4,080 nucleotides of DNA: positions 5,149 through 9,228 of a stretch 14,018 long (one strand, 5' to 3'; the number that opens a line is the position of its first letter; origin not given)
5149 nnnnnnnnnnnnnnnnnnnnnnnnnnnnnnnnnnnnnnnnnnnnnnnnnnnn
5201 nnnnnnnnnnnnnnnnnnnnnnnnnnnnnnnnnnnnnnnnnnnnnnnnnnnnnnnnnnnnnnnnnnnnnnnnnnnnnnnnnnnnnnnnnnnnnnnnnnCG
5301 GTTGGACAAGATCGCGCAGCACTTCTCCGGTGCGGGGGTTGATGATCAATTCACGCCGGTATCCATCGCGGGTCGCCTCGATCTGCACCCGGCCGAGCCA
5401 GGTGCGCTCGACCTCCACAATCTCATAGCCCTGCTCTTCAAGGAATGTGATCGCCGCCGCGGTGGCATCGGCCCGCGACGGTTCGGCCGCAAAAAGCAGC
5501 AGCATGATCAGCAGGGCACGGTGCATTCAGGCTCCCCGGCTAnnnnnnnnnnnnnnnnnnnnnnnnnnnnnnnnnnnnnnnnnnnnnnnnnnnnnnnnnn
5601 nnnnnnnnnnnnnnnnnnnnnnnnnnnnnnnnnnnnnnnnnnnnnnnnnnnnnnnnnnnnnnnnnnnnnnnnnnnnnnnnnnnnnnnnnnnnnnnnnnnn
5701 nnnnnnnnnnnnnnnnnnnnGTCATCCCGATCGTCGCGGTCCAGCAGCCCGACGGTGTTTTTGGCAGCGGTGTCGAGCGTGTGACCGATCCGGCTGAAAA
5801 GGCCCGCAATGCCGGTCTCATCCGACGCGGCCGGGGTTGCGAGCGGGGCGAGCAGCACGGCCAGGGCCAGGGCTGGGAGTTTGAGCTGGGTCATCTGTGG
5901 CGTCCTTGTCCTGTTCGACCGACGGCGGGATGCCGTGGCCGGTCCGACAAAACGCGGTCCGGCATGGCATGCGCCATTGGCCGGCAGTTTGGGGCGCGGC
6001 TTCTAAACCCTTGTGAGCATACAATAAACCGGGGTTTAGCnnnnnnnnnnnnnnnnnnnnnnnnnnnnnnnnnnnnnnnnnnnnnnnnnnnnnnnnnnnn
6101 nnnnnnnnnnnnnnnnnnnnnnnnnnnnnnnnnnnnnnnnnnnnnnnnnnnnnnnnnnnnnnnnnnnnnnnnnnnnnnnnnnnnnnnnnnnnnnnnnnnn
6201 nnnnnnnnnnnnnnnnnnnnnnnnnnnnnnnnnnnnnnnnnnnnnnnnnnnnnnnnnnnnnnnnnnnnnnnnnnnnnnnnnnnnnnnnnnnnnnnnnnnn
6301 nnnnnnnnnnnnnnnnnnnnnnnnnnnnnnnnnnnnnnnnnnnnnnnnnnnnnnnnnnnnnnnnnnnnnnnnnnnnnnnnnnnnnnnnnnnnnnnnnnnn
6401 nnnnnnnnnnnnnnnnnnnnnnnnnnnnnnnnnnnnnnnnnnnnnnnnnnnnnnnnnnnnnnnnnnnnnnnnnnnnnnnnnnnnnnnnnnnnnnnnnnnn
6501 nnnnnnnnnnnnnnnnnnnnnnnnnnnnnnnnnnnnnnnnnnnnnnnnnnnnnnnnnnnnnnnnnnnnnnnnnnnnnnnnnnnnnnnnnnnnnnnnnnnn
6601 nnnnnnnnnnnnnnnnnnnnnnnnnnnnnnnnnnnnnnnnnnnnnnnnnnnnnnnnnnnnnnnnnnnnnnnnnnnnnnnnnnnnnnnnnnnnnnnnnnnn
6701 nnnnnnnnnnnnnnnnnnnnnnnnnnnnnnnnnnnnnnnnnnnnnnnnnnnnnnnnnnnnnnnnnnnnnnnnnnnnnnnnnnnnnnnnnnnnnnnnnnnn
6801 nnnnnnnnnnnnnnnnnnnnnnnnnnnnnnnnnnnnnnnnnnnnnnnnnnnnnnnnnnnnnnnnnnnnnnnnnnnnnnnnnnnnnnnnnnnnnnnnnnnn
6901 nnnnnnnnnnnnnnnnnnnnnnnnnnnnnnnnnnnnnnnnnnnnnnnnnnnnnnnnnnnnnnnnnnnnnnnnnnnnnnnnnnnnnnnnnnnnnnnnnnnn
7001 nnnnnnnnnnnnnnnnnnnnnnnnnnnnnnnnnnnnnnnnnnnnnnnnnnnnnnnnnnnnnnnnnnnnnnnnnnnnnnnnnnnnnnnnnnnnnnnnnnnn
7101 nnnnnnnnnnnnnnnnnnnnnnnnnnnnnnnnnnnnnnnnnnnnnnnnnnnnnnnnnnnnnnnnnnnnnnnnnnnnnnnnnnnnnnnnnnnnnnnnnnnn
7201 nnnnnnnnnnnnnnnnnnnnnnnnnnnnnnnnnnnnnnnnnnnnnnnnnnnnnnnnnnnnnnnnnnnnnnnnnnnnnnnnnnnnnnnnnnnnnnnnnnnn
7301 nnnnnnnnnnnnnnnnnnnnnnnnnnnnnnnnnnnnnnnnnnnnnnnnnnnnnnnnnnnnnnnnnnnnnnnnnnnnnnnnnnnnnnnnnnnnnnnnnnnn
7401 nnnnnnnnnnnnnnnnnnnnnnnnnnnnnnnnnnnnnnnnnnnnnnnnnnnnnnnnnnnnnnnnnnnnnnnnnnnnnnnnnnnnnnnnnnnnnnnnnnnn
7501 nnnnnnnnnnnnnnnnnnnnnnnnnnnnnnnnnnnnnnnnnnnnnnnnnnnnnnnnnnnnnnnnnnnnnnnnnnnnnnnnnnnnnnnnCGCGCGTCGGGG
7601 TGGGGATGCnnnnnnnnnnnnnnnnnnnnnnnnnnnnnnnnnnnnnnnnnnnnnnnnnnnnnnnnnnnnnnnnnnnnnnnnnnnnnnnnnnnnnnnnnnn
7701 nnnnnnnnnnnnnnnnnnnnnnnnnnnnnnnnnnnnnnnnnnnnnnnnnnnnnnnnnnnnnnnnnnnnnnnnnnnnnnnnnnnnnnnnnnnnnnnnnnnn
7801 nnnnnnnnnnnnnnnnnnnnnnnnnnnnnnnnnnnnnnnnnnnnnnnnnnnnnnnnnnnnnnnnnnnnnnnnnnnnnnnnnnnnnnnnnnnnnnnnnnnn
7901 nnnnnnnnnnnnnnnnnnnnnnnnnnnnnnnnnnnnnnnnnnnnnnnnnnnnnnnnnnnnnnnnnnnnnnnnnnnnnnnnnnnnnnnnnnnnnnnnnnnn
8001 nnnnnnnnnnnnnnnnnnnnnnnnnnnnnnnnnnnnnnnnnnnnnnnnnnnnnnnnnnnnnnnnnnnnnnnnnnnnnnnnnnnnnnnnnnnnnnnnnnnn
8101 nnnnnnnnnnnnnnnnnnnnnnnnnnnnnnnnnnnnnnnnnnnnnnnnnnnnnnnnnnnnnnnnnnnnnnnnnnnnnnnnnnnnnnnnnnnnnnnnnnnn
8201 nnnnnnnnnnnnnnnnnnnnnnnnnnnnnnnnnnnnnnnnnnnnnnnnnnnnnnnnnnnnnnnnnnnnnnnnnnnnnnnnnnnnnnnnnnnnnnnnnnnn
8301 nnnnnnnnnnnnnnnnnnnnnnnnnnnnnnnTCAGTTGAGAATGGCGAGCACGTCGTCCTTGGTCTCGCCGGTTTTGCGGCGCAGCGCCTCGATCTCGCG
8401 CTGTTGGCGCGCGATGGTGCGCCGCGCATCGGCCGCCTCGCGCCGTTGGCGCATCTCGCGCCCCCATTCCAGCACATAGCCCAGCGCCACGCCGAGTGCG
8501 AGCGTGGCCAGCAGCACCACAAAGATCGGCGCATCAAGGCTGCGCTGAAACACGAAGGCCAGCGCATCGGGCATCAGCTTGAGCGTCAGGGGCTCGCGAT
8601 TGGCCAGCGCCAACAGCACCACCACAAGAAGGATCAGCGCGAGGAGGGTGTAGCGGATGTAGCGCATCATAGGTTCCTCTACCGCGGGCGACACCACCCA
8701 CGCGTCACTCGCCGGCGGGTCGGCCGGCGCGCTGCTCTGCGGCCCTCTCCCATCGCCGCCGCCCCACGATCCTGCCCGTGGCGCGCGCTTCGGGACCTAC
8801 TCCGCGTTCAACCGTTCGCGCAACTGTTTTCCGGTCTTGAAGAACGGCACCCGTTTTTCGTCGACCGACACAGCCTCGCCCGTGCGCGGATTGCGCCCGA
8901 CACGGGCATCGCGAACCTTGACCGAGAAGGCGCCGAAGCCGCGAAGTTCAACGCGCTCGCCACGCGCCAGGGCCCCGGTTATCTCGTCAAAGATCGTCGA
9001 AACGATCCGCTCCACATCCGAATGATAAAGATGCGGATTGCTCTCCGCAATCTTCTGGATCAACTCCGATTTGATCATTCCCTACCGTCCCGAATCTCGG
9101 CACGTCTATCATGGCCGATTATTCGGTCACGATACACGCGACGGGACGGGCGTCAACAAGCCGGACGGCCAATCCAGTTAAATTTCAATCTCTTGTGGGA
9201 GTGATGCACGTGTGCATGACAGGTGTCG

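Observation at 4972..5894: Two different secreted proteins share an identical C-terminal ...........-COOH motif encoded by different codons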

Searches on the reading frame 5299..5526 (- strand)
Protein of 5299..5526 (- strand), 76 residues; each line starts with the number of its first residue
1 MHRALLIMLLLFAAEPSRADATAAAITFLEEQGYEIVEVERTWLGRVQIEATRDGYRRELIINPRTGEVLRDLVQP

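Call 21: find_related_loci(query=A1, collection=genome_contigs, flank=3000)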
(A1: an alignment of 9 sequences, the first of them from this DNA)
Query A1 (76 aa) in genome_contigs; peptide patterns used: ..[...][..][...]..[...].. (x = any residue, [..] = any of these).
229 stretches matched a pattern; 220 encode a relative of the query (tblastn E <= 1e-3); the best 80 are kept; 80 distinct loci.
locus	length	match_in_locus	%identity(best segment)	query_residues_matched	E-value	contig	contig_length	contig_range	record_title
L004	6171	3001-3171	63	19-75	2e-20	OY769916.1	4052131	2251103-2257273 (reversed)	MAG: Paracoccaceae bacterium isolate 0eec8381-062d-48a1-8b5c-e49145247478 genome assembly, chromosome: 1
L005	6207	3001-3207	54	6-73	4e-19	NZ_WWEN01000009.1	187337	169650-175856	Thalassovita mangrovi strain GS-10 Scaffold8_1, whole genome shotgun sequence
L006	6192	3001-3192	53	10-73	8e-18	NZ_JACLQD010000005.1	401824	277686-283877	Paragemmobacter straminiformis strain CAM-8 contig005_Gemmobacter, whole genome shotgun sequence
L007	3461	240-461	51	6-73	1e-17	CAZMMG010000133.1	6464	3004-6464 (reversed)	MAG TPA_asm: uncultured Neptunicoccus sp. isolate binchicken_co253_98 genome assembly, contig: NODE_10508_length_6464_co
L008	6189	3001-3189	52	11-73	3e-17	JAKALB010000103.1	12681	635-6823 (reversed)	MAG: Proteobacteria bacterium isolate WY5.bin106 NODE_8469_length_12681_cov_1.794249, whole genome shotgun sequence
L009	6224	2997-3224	47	1-73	7e-17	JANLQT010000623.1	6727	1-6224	MAG: Rhodobacterales bacterium isolate OTE_38_metabat_14 OTE_38_k141_2973123, whole genome shotgun sequence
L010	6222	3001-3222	49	3-73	1e-16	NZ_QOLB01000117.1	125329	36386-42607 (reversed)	Candidatus Halocynthiibacter alkanivorans strain Bin25_node5 NODE_78_length_125329_cov_6.8806_ID_1402373, whole genome s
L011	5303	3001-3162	54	20-73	3e-16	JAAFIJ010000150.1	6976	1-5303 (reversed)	MAG: Rhodobacterales bacterium isolate bin42.metabat.b1b2b5.055 WN_Rhodobacterales_3_scaffold_150, whole genome shotgun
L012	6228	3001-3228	51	4-72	4e-16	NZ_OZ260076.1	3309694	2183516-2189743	MAG: Tabrizicola sp. isolate NI281-mx-bin11 chromosome 1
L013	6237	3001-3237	48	4-72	5e-16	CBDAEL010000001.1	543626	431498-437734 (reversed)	Paracoccaceae bacterium isolate RE-M30 genome assembly, contig: RE-M30-c2, whole genome shotgun sequence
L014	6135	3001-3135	69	29-73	4e-16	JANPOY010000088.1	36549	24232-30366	MAG: Paracoccaceae bacterium isolate VAR_83_metabat_517 VAR_83_k141_5024979, whole genome shotgun sequence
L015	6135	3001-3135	62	29-73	7e-16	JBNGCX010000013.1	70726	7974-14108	MAG: Paracoccaceae bacterium isolate E05-011 bin83_IDBA_re-assembly_contigs.fa-13, whole genome shotgun sequence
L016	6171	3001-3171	60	16-72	6e-16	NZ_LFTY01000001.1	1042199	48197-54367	Candidatus Rhodobacter oscarellae isolate IGS scaffold1, whole genome shotgun sequence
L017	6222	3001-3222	47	1-73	8e-16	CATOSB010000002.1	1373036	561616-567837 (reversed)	MAG: uncultured Rhodobacteraceae bacterium isolate f94b6688-853e-4832-a164-06a7adc5b4b5 genome assembly, contig: contig_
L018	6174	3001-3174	54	13-73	7e-16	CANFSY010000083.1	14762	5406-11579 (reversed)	MAG: Rhodobacteraceae bacterium isolate Jr-16oct17-247 genome assembly, contig: Jr-16oct17-C7689, whole genome shotgun s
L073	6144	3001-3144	54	26-73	1e-13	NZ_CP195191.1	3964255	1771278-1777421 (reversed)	Thioclava sp. FR2 chromosome, complete genome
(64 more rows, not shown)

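Call 25: search_protein_representatives(alignment_id=A1)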
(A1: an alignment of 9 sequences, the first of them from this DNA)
Query: 9 sequences, 82 profile positions. Proteins with E-value up to 0.001 (for the whole library): 1782; up to 1e-10: 1278; up to 1e-30: 1. The best 150 are listed.
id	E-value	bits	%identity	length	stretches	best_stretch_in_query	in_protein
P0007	1.2e-32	127.9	-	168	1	1-82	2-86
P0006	5.0e-30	119.4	-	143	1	4-82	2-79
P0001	8.6e-30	118.7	-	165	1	9-81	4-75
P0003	1.1e-29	118.3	-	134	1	3-82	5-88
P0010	8.1e-26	105.9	-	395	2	9-81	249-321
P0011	1.6e-25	105.0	-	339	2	1-81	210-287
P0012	1.9e-25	104.8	-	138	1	4-80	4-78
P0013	2.4e-25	104.4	-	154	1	11-82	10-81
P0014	2.5e-24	101.2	-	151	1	1-81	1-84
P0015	4.5e-24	100.3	-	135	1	10-80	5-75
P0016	5.6e-24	100.0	-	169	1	6-81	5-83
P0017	5.6e-24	100.0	-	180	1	2-80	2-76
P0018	6.5e-24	99.8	-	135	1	9-80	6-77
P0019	6.7e-24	99.8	-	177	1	6-81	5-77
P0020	8.2e-24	99.5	-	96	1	12-80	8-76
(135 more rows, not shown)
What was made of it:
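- The family is large: 1782 50%-identity clusters at E<=1e-3 (call 25).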

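Call 33: search_protein_families(library=pfam, proteins=[L073:548-2041:-, L073:581-1813:+, L073:2226-2804:+, L073:3394-3915:+, L073:3916-4311:-, L073:4231-4833:+, L073:4601-5320:-, L073:27-440:+], max_evalue=0.01)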
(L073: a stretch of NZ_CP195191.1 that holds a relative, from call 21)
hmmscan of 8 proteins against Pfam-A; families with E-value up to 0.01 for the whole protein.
L073:548-2041:- (497 aa): 0 families

L073:581-1813:+ (410 aa): 1 family
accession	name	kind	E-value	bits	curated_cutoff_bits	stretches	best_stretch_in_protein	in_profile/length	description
PF00291.31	PALP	-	3.7e-41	141.8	35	1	64-391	5-295/295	Pyridoxal-phosphate dependent enzyme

L073:2226-2804:+ (192 aa): 0 families

L073:3394-3915:+ (173 aa): 2 families
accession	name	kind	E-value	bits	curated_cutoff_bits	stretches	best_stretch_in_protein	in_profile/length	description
PF00196.25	GerE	-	3.5e-07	30.2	23.5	1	98-150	3-55/57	Bacterial regulatory proteins, luxR family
PF08281.18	Sigma70_r4_2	-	0.00055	20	25.7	1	107-132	21-46/54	Sigma-70, region 4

L073:3916-4311:- (131 aa): 0 families

L073:4231-4833:+ (200 aa): 0 families

L073:4601-5320:- (239 aa): 0 families

L073:27-440:+ (137 aa): 6 families
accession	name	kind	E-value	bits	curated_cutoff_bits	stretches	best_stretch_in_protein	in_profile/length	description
PF00583.31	Acetyltransf_1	-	3.5e-16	60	20.7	1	29-125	24-116/116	Acetyltransferase (GNAT) family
PF13508.13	Acetyltransf_7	-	1.2e-11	45.3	27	1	38-126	3-83/84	Acetyltransferase (GNAT) domain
PF13673.13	Acetyltransf_10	-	7.6e-08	32.8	23.6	1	69-128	52-110/128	Acetyltransferase (GNAT) domain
PF13527.13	Acetyltransf_9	-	5e-05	23.7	25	1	38-125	41-124/127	Acetyltransferase (GNAT) domain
PF14542.12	Acetyltransf_CG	-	0.0033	18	30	1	71-105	27-61/80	GCN5-related N-acetyl-transferase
PF08445.16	FR47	-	0.0072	16.7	22.1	0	72-126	25-78/86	FR47-like protein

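Call 40: search_protein_families(library=pfam, alignment_id=A1, max_evalue=0.01)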
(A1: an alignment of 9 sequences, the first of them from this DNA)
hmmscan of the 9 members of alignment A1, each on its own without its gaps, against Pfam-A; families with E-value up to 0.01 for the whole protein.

A. member 1, seq(76 aa): 1 family
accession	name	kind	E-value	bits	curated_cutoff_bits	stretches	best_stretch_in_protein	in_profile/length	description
PF13670.12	PepSY_2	-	0.00023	21.6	24.3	1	15-71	24-81/83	Peptidase propeptide and YPEB domain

B. families by the number of members that match (of 9 scanned): 2 families
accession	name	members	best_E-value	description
PF13670.12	PepSY_2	7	9.9e-06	Peptidase propeptide and YPEB domain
PF03413.25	PepSY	2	0.0023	Peptidase propeptide and YPEB domain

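Call 65: search_solved_structures(query=A1, max_evalue=1)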
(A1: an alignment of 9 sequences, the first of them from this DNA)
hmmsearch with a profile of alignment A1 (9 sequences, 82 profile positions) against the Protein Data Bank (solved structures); distinct sequences matched with E-value up to 1: 2.
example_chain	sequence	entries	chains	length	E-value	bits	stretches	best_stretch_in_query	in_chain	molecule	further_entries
6wqy_A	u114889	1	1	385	0.23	14.7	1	25-53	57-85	Cellulase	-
4rrf_A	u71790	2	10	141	0.61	13.4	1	14-59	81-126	Threonine--tRNA ligase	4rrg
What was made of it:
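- Tried and rejected: Nothing significant (call 65).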

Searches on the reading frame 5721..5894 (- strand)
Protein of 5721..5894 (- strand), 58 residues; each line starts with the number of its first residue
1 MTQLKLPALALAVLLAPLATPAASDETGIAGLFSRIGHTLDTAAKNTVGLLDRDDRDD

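Call 41: find_homologous_proteins(query=window:5721-5894:-, max_evalue=0.01)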
Query seq(58 aa): 2 candidates shared short words with the query, none scored E <= 0.01.

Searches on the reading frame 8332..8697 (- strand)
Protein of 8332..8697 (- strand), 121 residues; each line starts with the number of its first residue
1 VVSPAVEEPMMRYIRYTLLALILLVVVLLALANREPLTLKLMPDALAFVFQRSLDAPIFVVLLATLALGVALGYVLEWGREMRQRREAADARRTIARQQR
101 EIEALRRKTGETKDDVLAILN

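Call 61: search_protein_families(library=pfam, proteins=[window:8332-8697:-], max_evalue=0.001)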
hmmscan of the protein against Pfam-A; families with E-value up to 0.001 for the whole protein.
window:8332-8697:- (121 aa): 1 family
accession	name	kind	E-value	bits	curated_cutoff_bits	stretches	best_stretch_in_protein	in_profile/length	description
PF06305.16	LapA_dom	-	6.8e-11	42.4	28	1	47-103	9-64/64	Lipopolysaccharide assembly protein A domain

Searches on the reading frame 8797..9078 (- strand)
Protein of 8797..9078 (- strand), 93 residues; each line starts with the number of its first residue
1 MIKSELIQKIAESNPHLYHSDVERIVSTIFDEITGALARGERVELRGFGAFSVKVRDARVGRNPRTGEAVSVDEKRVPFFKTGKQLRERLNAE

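Call 61: search_protein_families(library=pfam, proteins=[window:8797-9078:-], max_evalue=0.001)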
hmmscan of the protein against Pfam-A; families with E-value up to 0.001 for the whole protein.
window:8797-9078:- (93 aa): 2 families
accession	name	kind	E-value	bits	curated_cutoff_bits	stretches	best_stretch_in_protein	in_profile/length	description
PF00216.26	Bac_DNA_binding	-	4.1e-32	110.7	22.4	1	1-91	1-90/90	Bacterial DNA-binding protein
PF18291.6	HU-HIG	-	6.9e-09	36.2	26.2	1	5-91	36-119/125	HU domain fused to wHTH, Ig, or Glycine-rich motif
